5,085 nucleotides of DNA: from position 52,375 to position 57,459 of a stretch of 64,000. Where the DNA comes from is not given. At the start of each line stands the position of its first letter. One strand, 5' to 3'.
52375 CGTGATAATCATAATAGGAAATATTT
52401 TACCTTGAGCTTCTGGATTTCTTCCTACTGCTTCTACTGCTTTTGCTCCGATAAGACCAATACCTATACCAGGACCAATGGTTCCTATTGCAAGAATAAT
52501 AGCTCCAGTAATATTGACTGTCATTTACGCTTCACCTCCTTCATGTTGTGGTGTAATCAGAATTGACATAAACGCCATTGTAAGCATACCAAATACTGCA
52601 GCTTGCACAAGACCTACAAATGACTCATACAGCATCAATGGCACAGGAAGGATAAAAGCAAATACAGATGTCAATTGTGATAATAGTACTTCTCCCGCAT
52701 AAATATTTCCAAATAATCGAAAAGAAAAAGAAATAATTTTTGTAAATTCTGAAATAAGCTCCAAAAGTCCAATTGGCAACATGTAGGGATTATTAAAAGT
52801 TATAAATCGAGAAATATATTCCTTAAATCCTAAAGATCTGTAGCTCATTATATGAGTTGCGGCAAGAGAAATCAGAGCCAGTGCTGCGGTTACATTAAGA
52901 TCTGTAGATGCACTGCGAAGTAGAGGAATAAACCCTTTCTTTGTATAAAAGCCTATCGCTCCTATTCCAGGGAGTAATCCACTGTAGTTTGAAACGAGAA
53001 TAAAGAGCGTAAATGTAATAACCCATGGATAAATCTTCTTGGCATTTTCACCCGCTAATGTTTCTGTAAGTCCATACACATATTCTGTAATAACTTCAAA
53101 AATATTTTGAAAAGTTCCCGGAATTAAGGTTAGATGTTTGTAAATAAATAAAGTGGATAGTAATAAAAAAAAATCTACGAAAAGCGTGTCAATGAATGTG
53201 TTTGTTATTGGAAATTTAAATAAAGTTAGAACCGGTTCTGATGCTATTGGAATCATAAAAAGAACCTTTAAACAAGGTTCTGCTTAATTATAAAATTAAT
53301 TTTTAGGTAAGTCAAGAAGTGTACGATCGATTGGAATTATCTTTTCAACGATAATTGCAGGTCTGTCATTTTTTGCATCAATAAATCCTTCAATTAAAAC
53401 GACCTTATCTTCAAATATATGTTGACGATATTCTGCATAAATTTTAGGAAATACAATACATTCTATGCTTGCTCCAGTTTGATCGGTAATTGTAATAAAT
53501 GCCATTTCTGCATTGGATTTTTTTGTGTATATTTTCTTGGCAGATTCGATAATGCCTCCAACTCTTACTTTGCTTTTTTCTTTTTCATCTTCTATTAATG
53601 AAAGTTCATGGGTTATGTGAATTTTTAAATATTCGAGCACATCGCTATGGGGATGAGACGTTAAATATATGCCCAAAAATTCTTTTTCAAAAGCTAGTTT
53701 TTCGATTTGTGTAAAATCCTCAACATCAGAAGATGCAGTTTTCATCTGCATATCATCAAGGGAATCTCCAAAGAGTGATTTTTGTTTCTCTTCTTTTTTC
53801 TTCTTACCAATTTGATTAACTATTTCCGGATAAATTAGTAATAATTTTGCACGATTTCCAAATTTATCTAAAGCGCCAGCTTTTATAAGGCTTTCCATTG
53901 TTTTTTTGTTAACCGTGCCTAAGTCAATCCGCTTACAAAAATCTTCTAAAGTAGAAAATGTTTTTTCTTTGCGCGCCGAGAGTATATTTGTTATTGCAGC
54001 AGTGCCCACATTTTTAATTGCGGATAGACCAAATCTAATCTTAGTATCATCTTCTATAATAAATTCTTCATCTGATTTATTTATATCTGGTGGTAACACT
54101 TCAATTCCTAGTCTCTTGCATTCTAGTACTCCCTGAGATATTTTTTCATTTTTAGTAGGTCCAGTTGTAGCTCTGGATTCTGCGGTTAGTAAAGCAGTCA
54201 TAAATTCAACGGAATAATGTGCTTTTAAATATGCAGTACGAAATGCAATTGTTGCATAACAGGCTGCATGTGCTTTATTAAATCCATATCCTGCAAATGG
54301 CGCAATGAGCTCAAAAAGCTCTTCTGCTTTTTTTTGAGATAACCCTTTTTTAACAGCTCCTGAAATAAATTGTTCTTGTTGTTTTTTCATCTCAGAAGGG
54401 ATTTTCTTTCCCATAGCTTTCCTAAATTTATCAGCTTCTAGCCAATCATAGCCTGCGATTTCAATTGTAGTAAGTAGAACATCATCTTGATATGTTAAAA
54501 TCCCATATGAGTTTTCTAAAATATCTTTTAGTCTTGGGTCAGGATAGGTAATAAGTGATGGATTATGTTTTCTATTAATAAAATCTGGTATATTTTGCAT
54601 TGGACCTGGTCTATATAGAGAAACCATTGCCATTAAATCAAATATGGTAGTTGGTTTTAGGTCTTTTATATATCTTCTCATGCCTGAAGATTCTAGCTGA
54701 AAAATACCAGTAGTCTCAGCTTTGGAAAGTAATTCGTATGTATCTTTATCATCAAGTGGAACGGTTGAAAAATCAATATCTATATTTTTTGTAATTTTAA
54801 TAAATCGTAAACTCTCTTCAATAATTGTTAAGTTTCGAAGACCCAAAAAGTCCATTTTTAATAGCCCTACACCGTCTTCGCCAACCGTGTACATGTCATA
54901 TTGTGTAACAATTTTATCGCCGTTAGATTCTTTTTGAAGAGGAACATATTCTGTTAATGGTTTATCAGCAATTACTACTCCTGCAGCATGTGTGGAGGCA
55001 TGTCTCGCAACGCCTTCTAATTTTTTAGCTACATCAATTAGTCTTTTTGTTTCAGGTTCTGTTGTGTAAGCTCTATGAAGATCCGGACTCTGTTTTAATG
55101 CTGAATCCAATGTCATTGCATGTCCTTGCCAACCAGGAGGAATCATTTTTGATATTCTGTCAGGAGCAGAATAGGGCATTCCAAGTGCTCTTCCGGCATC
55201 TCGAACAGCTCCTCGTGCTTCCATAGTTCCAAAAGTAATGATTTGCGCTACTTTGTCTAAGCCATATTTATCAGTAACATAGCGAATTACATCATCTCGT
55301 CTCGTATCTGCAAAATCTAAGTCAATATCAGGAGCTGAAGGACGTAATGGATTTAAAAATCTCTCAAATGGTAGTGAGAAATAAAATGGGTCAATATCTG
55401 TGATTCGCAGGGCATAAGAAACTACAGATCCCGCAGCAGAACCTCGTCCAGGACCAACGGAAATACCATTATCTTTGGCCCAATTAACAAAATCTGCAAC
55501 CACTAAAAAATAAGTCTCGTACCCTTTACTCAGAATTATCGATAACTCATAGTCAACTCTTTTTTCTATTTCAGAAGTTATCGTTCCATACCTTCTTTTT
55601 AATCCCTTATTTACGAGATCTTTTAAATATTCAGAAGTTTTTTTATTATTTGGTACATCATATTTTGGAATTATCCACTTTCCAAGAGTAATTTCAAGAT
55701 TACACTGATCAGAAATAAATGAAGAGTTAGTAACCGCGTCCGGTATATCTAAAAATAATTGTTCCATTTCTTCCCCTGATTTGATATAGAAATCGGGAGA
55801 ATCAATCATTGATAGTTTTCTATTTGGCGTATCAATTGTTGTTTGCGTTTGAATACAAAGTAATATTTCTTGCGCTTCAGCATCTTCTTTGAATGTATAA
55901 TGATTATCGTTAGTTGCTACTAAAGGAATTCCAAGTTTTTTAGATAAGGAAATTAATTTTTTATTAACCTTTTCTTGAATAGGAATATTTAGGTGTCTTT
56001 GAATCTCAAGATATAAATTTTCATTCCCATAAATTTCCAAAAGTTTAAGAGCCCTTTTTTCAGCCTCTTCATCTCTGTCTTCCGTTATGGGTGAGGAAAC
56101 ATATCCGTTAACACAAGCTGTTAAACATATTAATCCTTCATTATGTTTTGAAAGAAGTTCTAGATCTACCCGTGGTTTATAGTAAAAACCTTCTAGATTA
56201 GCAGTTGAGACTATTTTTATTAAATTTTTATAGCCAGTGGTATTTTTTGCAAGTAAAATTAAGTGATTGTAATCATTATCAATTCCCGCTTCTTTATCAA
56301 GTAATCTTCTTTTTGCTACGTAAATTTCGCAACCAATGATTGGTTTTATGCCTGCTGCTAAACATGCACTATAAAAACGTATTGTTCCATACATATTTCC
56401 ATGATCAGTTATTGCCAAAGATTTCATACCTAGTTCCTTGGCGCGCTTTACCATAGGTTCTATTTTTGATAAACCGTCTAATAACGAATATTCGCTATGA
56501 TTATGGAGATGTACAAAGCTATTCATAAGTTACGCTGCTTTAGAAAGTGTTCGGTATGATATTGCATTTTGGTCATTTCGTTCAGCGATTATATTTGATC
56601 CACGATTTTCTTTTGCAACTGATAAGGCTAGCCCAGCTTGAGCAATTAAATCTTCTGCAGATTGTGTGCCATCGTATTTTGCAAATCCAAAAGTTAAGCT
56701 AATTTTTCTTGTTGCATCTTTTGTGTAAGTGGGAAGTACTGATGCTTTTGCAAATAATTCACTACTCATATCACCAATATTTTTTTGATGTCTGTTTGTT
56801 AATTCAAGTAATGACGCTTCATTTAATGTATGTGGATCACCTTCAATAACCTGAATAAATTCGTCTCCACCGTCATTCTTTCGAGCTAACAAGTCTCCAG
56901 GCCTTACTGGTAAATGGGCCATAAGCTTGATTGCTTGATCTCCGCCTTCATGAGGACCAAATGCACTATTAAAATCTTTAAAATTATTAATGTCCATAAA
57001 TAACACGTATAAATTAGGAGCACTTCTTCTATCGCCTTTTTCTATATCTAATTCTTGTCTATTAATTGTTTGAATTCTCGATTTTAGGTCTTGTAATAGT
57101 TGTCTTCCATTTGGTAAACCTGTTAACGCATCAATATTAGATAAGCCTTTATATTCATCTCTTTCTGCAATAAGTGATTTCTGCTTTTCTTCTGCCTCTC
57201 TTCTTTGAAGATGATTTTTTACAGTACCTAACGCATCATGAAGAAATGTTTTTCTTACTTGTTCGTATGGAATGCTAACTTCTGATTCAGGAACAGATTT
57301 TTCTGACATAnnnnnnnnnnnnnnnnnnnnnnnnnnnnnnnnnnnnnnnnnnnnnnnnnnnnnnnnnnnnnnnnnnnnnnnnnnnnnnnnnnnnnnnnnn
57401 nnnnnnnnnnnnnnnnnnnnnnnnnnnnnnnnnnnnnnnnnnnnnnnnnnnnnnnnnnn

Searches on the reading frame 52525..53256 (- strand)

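Call 41: search_protein_families(library=ncbifam, proteins=[window:52525-53256:-], max_evalue=0.00001)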
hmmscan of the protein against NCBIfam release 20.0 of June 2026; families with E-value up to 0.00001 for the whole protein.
window:52525-53256:- (243 aa): 13 families
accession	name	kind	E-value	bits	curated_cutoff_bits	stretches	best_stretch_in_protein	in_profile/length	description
NF009954.0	PRK13420.1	equivalog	3.2e-31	108.8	272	1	11-231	13-214/229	F0F1 ATP synthase subunit A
NF009955.0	PRK13421.1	equivalog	1.8e-30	106.1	302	1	3-235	5-218/231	F0F1 ATP synthase subunit A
NF004486.0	PRK05815.3-4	equivalog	2.7e-29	102.5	272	1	14-231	22-220/224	F0F1 ATP synthase subunit A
NF004479.0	PRK05815.1-4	equivalog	4.1e-29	101.5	268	1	14-235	14-235/238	F0F1 ATP synthase subunit A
NF004481.0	PRK05815.2-3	equivalog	1.1e-28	100.4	227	1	17-231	18-215/225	F0F1 ATP synthase subunit A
TIGR01131.1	ATP_synt_6_or_A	equivalog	5.4e-27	95.2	102.6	1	17-231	10-224/227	F0F1 ATP synthase subunit A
NF004484.0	PRK05815.3-2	equivalog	2.3e-21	76.6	234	1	10-232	12-222/226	F0F1 ATP synthase subunit A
NF004482.0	PRK05815.2-4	equivalog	2.6e-21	76.5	225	1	15-238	27-252/252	F0F1 ATP synthase subunit A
NF004477.0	PRK05815.1-1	equivalog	1.3e-20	74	280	1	22-232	41-263/268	F0F1 ATP synthase subunit A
TIGR03306.1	altF1_A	exception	1.4e-16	60.7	302.1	1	17-230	16-212/217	alternate F1F0 ATPase, F0 subunit A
NF004485.0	PRK05815.3-3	equivalog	1.2e-15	57.7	249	1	46-199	55-195/281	F0F1 ATP synthase subunit A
NF009953.0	PRK13419.1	equivalog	3.1e-14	53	460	1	42-240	139-334/346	F0F1 ATP synthase subunit A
NF004487.0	PRK05815.3-5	equivalog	1.4e-07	31.1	224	0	48-202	59-186/269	F0F1 ATP synthase subunit A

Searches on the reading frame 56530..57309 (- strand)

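Call 3: search_protein_families(library=pfam, proteins=[window:56530-57309:-], max_evalue=0.01)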
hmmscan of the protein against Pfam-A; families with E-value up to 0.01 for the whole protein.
window:56530-57309:- (259 aa): 1 family
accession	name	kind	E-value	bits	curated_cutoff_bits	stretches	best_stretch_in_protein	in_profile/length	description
PF00990.26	GGDEF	-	6e-17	62.3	23.8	1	58-236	2-158/161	Diguanylate cyclase, GGDEF domain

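Call 4: search_protein_families(library=ncbifam, proteins=[window:56530-57309:-], max_evalue=0.01)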
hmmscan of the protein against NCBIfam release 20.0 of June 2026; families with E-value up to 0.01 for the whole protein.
window:56530-57309:- (259 aa): 17 families
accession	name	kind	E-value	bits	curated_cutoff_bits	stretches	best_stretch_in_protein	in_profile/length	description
TIGR00254.1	GGDEF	domain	1.5e-14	54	37.4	1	56-238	4-162/168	diguanylate cyclase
NF007423.1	PRK09966.1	equivalog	3.7e-14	52.4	325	1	27-228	210-385/390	diguanylate cyclase DgcN/YfiN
NF038266.1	diguan_SiaD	equivalog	2.1e-12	46.9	290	1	42-235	79-247/252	biofilm regulation diguanylate cyclase SiaD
NF007135.0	PRK09581.1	equivalog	1.1e-11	44.2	474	1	31-241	269-453/457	PleD family two-component system response regulator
NF007380.0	PRK09894.1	equivalog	1e-10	41.5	256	1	52-250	124-293/296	diguanylate cyclase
NF051473.1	DigCycDgcsShew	equivalog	4.2e-08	32.9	400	1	59-163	137-230/291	diguanylate cyclase DgcS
NF007474.0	PRK10060.1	equivalog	7.6e-08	31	782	1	52-166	232-333/663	cyclic di-GMP phosphodiesterase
NF045675.1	PhdiestaseDibA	equivalog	2.5e-07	29.5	980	1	50-200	196-337/623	phosphodiesterase DibA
NF041606.1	dguan_cyc_DgcA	equivalog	1.6e-06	27.3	370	1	78-237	191-332/340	diguanylate cyclase DgcA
NF007599.0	PRK10245.1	equivalog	2.8e-06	26.1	402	1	56-169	209-311/371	diguanylate cyclase AdrA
NF040885.1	diguan_DgcJ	equivalog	3.9e-06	25.9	500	1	59-155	342-428/493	diguanylate cyclase DgcJ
NF047654.1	DiguCycDgcRLepto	equivalog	8e-06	25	500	1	51-156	127-221/295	diguanylate cyclase DgcR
NF047872.1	GGDEF_GdpS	equivalog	4.1e-05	22.9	400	1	57-165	187-282/355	GGDEF domain-containing protein GdpS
NF007298.0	PRK09776.1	equivalog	0.0001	20.4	1135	1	60-152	687-768/1111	diguanylate cyclase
NF011955.1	PRK15426.1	equivalog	0.00088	17.5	408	1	94-234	424-552/564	cellulose biosynthesis regulator diguanylate cyclase DgcQ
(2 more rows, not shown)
